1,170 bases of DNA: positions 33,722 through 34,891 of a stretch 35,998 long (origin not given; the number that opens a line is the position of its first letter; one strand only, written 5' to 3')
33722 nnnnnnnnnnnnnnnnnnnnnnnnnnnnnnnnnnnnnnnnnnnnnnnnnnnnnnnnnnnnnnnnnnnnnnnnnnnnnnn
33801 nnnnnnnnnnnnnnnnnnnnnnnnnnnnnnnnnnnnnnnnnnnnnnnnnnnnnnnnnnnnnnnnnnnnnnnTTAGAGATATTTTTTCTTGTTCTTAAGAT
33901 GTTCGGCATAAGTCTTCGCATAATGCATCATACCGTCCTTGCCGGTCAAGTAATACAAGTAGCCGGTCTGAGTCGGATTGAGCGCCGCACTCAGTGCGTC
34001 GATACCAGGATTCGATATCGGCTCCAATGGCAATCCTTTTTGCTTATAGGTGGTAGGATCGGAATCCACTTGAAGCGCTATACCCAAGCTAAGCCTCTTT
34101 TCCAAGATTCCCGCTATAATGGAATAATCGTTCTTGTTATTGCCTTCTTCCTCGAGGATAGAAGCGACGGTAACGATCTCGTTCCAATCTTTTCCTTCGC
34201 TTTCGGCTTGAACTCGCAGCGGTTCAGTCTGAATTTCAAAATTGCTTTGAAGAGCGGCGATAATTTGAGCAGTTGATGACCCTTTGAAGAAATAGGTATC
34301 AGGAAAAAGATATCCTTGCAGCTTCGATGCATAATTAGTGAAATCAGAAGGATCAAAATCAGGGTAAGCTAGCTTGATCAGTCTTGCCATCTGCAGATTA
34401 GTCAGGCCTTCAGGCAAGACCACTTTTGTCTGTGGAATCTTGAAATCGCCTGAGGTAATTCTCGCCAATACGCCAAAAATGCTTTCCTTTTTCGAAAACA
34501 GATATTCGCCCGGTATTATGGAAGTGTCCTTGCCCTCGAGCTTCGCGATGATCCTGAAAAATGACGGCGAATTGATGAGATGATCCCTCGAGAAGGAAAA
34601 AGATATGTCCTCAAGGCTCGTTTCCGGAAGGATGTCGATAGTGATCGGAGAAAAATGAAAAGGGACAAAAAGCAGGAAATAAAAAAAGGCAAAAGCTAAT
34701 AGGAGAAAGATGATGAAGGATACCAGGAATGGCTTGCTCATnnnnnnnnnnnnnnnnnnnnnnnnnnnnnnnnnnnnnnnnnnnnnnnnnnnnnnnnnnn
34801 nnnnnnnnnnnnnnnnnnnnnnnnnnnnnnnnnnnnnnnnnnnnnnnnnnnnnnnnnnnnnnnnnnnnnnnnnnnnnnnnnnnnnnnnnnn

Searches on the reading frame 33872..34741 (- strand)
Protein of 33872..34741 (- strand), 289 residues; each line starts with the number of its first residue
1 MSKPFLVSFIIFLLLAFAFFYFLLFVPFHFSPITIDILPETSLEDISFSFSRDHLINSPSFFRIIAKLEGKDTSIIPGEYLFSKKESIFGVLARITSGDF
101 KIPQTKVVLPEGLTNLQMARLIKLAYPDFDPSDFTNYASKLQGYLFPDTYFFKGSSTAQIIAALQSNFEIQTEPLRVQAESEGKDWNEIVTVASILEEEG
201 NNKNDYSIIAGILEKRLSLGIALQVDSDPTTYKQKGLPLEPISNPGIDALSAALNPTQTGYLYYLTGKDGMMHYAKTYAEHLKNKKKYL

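Call 63: search_protein_families(library=ncbifam, proteins=[window:33872-34741:-], max_evalue=0.001)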
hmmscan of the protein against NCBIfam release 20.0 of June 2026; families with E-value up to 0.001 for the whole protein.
window:33872-34741:- (289 aa): 2 families
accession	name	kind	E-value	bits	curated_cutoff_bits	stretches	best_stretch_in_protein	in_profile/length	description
TIGR00247.1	TIGR00247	hypoth_equivalog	2.3e-39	135.4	103.4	2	10-227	13-256/347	endolytic transglycosylase MltG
NF007619.0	PRK10270.1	equivalog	1.7e-15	56.9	532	2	52-227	59-246/340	cell division protein YceG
